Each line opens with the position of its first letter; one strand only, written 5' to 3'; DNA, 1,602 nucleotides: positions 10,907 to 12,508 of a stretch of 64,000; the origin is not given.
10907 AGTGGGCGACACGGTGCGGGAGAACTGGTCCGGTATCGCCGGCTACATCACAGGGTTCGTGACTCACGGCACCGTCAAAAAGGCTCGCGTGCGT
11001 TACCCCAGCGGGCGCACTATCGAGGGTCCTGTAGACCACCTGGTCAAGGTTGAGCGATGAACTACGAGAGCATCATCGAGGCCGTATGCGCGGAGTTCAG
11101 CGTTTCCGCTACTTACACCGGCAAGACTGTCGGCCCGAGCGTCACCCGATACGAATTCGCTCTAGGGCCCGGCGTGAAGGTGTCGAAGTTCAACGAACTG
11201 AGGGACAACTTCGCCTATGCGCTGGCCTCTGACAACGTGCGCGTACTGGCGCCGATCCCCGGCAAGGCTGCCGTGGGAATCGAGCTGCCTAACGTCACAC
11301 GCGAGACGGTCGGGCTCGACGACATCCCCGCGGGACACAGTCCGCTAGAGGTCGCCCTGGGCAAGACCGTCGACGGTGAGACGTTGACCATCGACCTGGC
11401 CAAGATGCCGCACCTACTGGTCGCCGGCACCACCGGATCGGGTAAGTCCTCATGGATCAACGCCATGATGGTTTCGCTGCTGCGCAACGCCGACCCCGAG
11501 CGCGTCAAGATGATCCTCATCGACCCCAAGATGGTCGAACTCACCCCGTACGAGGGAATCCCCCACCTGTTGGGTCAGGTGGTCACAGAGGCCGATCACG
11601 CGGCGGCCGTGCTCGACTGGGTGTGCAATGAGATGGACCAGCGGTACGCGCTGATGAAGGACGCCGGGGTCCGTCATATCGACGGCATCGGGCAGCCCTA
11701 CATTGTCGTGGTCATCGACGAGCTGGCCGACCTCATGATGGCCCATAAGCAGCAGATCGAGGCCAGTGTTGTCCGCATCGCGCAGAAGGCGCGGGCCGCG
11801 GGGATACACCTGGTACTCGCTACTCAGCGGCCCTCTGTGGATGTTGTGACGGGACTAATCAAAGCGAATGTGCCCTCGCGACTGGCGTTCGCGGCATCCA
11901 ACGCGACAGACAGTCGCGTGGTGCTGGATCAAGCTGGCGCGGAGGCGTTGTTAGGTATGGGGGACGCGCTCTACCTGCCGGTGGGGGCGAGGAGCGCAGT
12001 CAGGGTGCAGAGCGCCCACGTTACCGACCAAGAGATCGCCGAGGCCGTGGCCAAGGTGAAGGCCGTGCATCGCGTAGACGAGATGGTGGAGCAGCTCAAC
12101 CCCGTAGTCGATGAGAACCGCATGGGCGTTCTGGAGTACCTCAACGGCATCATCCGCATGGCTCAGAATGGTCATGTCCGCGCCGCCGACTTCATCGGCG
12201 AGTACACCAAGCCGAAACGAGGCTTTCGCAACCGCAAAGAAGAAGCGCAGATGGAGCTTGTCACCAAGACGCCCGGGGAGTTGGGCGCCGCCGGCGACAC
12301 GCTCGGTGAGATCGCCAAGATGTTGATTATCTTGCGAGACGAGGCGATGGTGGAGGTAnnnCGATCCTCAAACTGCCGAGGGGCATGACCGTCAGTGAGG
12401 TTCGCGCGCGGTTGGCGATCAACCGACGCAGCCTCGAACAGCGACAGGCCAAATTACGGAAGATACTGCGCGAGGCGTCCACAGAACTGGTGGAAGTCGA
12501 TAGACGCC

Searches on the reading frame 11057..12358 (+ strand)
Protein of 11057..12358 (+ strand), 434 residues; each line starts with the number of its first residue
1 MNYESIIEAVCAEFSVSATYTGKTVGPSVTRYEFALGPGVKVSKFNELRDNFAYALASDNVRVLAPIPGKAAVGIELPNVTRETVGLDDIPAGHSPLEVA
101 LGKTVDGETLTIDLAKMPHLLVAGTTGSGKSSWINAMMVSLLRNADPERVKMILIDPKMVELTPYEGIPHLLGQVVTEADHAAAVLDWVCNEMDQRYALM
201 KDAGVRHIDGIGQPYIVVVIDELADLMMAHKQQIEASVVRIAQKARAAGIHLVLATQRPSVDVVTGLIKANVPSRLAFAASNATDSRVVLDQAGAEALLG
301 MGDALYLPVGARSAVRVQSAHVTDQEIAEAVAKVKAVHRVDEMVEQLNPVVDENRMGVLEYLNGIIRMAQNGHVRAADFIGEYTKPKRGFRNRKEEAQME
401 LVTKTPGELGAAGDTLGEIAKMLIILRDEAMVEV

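Call 34: search_protein_families(library=pfam, proteins=[window:11057-12358:+], max_evalue=0.01)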
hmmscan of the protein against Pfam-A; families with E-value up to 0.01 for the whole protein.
window:11057-12358:+ (434 aa): 8 families
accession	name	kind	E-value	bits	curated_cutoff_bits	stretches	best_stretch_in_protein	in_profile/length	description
PF01580.24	FtsK_SpoIIIE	-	2.8e-59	200.7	24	2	94-210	15-133/221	FtsK/SpoIIIE family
PF17854.6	FtsK_alpha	-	2.8e-22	79.2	22.9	1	4-79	26-101/101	FtsK alpha domain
PF20703.3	nSTAND1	-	4.4e-06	27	27.1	1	108-256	24-159/379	Novel STAND NTPase 1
PF01935.23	DUF87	-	1.2e-05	26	23.2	1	101-157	3-60/220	Helicase HerA, central domain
PF13555.12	AAA_29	-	0.00013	22.1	27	1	104-142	11-47/61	P-loop containing region of AAA domain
PF13401.12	AAA_22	-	0.0012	19.7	27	1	119-257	7-123/130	AAA domain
PF13191.12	AAA_16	-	0.0076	17.2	32.6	0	118-181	25-88/167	AAA ATPase domain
PF25201.1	nSTAND6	-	0.0093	16.4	27.7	0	109-203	10-103/148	Novel STAND NTPase 6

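Call 81: search_protein_families(library=padloc, proteins=[window:11057-12358:+], max_evalue=0.001)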
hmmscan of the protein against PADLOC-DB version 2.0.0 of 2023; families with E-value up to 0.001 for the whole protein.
window:11057-12358:+ (434 aa): 10 families
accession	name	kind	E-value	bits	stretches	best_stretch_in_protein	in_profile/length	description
PDLC02806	SspH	-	6.9e-56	187.5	1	103-334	1515-1765/1766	SspH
PDLC02804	SspH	-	1.4e-46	156.7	1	24-331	1235-1558/1561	SspH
PDLC04140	mad8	-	1.8e-39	134.1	1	97-319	2-299/314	mads_8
PDLC01055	HerA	-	1.9e-10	38.2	1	99-156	138-194/532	Type III coevolved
PDLC04105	HerA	-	1.3e-06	25.2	0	111-157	158-203/576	-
PDLC04103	HerA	-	0.00051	16.5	0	118-157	173-208/579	-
PDLC04102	HerA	-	0.00059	16.3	0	118-147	176-205/654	-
PDLC02188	HerA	-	0.0007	16.5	0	233-261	450-478/578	-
PDLC02185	HerA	-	0.00074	16.4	0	96-150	139-196/585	-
PDLC04106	HerA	-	0.00076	16.1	0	238-261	541-564/667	-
